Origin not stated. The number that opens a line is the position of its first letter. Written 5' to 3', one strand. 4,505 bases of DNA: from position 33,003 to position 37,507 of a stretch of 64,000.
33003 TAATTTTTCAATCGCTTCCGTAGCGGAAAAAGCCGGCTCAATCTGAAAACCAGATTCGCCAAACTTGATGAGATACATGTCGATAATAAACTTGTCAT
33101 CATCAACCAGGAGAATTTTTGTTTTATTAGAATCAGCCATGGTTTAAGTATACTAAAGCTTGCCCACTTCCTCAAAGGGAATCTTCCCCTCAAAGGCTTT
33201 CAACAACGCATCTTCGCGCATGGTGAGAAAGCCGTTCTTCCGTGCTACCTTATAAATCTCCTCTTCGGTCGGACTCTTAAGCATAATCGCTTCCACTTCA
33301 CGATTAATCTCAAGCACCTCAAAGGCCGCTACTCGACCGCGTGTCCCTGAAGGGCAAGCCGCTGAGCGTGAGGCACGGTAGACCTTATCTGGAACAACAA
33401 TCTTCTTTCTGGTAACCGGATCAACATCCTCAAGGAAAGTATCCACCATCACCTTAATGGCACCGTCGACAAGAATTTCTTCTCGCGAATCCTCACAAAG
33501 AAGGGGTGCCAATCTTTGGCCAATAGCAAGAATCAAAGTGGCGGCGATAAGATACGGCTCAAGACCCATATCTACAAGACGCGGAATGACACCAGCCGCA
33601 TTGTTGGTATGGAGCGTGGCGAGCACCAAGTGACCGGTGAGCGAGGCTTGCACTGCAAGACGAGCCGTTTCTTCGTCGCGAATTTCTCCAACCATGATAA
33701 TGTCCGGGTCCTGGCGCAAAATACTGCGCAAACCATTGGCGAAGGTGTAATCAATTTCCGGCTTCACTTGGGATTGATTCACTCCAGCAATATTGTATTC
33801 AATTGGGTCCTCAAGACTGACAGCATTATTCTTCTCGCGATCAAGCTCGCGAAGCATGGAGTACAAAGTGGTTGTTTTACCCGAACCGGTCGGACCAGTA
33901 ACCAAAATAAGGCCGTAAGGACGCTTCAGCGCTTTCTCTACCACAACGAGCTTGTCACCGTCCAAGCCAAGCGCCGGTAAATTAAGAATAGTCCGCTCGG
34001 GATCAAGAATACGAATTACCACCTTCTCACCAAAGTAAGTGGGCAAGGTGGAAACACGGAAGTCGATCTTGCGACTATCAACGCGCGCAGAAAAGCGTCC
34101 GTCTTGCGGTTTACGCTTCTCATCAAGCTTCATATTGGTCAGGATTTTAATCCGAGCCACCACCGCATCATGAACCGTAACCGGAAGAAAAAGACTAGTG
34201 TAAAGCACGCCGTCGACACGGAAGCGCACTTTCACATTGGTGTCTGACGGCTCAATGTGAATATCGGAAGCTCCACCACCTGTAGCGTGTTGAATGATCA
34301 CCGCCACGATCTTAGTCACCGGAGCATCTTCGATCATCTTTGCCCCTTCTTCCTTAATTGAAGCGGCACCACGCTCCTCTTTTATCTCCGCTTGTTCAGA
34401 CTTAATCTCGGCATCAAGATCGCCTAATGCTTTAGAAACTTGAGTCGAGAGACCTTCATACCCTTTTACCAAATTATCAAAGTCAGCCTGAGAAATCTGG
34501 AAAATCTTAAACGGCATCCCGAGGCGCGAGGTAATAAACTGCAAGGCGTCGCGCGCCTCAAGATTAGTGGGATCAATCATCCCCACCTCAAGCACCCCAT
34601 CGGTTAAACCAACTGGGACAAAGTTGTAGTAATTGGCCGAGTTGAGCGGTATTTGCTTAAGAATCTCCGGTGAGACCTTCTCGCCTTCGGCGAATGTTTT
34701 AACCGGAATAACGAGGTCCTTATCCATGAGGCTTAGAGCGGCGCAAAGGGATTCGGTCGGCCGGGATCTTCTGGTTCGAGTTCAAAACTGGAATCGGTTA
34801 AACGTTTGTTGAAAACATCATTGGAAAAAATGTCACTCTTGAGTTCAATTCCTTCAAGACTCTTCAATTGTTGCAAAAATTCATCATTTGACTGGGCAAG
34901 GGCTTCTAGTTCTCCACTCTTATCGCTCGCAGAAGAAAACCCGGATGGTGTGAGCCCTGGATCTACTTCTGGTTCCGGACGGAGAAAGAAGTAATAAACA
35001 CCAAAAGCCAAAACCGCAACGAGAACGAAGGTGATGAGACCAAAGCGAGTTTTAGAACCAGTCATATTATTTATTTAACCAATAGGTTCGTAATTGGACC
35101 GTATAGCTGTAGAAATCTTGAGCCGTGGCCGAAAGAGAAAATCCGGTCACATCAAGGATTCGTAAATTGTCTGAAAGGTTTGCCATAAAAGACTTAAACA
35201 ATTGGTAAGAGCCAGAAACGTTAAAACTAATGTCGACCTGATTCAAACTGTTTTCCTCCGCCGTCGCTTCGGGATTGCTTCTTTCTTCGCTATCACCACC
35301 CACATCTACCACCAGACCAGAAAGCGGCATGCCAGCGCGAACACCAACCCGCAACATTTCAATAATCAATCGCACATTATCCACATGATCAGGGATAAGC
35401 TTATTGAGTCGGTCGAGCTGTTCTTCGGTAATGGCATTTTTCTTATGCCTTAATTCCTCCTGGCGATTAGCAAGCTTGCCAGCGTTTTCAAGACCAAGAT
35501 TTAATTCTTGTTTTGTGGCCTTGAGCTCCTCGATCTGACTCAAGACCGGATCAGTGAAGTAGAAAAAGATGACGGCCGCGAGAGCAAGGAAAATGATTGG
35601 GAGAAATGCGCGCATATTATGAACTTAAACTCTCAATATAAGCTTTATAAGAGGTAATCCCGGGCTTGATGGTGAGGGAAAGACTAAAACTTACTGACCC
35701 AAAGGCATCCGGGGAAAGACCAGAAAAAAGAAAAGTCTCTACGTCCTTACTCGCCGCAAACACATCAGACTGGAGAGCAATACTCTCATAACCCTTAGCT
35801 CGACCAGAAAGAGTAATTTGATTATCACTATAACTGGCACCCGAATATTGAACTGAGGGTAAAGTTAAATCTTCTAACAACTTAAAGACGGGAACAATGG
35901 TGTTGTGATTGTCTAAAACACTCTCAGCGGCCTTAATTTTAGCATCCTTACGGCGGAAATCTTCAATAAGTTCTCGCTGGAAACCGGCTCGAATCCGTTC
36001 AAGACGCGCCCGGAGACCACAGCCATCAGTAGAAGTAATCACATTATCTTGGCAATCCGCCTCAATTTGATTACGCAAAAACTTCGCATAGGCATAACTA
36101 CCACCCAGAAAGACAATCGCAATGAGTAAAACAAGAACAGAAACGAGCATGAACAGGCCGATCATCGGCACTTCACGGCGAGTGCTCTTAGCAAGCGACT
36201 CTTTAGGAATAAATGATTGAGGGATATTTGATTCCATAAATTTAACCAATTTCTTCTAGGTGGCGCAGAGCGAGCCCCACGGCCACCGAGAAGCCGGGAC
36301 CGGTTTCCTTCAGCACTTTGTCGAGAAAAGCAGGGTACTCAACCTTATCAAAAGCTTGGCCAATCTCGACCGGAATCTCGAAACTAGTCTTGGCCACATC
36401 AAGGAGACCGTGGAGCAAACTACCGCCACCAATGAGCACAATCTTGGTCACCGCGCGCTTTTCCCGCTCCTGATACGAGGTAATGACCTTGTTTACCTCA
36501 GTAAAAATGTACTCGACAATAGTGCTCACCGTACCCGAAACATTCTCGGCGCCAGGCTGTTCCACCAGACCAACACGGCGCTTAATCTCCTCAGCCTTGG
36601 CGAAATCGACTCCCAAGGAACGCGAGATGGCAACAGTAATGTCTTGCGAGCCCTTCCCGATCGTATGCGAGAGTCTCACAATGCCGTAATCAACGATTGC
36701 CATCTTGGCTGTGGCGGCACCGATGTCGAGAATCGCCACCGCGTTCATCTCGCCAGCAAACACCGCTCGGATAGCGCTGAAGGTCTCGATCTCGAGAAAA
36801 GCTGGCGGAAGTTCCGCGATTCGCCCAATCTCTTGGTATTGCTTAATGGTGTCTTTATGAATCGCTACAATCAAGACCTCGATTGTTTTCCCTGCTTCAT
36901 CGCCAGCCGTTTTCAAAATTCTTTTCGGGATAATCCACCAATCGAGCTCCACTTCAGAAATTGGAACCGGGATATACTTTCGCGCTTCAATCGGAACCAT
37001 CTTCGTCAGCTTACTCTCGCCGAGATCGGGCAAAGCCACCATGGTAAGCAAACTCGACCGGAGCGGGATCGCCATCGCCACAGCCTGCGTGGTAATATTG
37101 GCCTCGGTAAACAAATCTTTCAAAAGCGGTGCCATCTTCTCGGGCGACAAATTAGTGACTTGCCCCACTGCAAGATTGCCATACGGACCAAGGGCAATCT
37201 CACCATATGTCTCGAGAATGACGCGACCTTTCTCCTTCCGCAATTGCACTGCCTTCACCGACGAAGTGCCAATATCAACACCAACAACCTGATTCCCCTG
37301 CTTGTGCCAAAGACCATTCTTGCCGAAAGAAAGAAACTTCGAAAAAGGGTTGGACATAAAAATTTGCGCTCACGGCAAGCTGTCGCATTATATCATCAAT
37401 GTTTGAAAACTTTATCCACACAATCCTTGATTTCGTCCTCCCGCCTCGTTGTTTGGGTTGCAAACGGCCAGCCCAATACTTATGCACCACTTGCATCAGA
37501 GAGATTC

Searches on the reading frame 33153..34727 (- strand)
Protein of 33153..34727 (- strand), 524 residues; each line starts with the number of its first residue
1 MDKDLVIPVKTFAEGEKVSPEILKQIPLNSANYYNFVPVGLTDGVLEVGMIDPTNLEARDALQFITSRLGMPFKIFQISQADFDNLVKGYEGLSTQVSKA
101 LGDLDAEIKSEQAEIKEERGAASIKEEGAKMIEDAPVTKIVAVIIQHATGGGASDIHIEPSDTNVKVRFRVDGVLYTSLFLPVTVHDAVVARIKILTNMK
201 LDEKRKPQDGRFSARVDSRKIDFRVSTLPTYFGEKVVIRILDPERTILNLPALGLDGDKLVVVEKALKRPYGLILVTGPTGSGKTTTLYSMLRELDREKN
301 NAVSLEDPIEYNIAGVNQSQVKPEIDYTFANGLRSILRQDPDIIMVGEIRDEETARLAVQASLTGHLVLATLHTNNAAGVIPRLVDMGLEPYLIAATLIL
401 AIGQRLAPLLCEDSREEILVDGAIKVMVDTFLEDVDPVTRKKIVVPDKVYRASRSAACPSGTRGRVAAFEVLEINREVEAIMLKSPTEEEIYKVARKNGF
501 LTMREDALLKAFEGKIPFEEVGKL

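Call 52: search_protein_families(library=pfam, proteins=[window:33153-34727:-], max_evalue=0.0001)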
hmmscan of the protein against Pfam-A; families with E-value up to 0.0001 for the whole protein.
window:33153-34727:- (524 aa): 2 families
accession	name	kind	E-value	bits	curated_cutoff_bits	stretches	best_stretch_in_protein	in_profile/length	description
PF00437.27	T2SSE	-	2.2e-120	402.1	24.9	1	133-521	4-368/370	Type II/IV secretion system protein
PF05157.20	MshEN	-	2.6e-12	47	23.1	1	14-93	9-86/90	MshEN domain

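Call 79: search_protein_families(library=ncbifam, proteins=[window:33153-34727:-], max_evalue=0.00001)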
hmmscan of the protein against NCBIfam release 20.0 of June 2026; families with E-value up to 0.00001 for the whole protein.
window:33153-34727:- (524 aa): 15 families
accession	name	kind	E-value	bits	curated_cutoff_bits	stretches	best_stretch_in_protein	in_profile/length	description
TIGR02533.1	type_II_gspE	equivalog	2.2e-148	495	630.25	1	24-521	2-482/486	type II secretion system ATPase GspE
TIGR02538.1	type_IV_pilB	equivalog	1.9e-143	479.1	675.65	1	22-522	70-559/564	type IV-A pilus assembly ATPase PilB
NF053534.1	T4PilAsmATPsTfpB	equivalog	3.5e-122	408.7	850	1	95-521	160-578/584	type IV pilus assembly ATPase TfpB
NF007755.0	PRK10436.1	equivalog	6.1e-114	381.2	617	1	112-522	60-456/465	type II secretion system protein GspE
NF041000.1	ATPase_ComGA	equivalog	3.4e-76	255.8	300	1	144-408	3-266/267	competence type IV pilus ATPase ComGA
TIGR01420.1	pilT_fam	subfamily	1e-53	182.8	319.1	1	144-387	5-242/343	PilT/PilU family type 4a pilus ATPase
TIGR02525.1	plasmid_TraJ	equivalog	1.7e-25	89.8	368.3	1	246-387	128-272/372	plasmid transfer ATPase TraJ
TIGR02524.1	dot_icm_DotB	equivalog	2.4e-23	82.9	463.3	1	266-410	129-288/358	Dot/Icm type IV secretion system ATPase DotB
NF058587.1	archaellum_moto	equivalog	2.3e-16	59.6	550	1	274-386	278-395/527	archaellum flagellar ATPase motor FlaI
TIGR02782.1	TrbB_P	equivalog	1.8e-14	53.8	304.55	1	274-384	139-252/303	P-type conjugative transfer ATPase TrbB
NF010469.0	PRK13894.1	subfamily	3.3e-14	53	508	1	273-384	151-264/320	conjugal transfer ATPase TrbB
TIGR03819.1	heli_sec_ATPase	hypoth_equivalog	2.3e-12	46.8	373.15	1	188-389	98-302/340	TadA family conjugal transfer-associated ATPase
NF010407.0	PRK13833.1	subfamily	6.8e-12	45.4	499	1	262-387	136-262/323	conjugal transfer protein TrbB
TIGR02788.1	VirB11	equivalog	2.5e-11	43.1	249.95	1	274-387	147-265/308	P-type DNA transfer ATPase VirB11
NF053672.1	bindosome_BasE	exception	4.6e-10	38.8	1000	1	275-386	274-390/512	bindosome assembly system ATPase subunit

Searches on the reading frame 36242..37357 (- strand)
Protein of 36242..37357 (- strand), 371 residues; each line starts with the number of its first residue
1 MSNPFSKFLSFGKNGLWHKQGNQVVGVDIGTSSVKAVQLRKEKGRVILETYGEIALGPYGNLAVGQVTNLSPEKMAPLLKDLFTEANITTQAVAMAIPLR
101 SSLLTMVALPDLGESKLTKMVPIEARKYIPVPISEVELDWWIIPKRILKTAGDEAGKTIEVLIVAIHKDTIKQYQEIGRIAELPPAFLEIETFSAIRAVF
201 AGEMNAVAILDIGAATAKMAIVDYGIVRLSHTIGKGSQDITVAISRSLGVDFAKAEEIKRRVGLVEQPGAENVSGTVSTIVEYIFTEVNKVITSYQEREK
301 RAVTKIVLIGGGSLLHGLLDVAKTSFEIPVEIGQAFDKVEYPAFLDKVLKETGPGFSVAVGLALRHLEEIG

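Call 79: search_protein_families(library=ncbifam, proteins=[window:36242-37357:-], max_evalue=0.00001)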
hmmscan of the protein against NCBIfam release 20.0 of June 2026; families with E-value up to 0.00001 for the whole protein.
window:36242-37357:- (371 aa): 6 families
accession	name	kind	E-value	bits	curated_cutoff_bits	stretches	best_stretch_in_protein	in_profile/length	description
TIGR01175.1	pilM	subfamily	1.8e-50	171.9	133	1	22-366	3-347/348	type IV pilus assembly protein PilM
NF045709.1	Amuc_1101_fam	equivalog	8.1e-29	100.9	650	1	22-368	5-351/608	Amuc_1101 family PilM-like pilus complex protein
TIGR01174.1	ftsA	equivalog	2.8e-17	62.9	175.85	1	160-269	149-260/371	cell division protein FtsA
NF011660.0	PRK15080.1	equivalog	1e-10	41.3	182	1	204-331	140-256/277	ethanolamine utilization protein EutJ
TIGR02529.1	EutJ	subfamily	2.9e-08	33.5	152.1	1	203-330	106-222/239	ethanolamine utilization protein EutJ family protein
NF007009.0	PRK09472.1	equivalog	1.7e-07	30.7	409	0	206-263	205-262/420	cell division protein FtsA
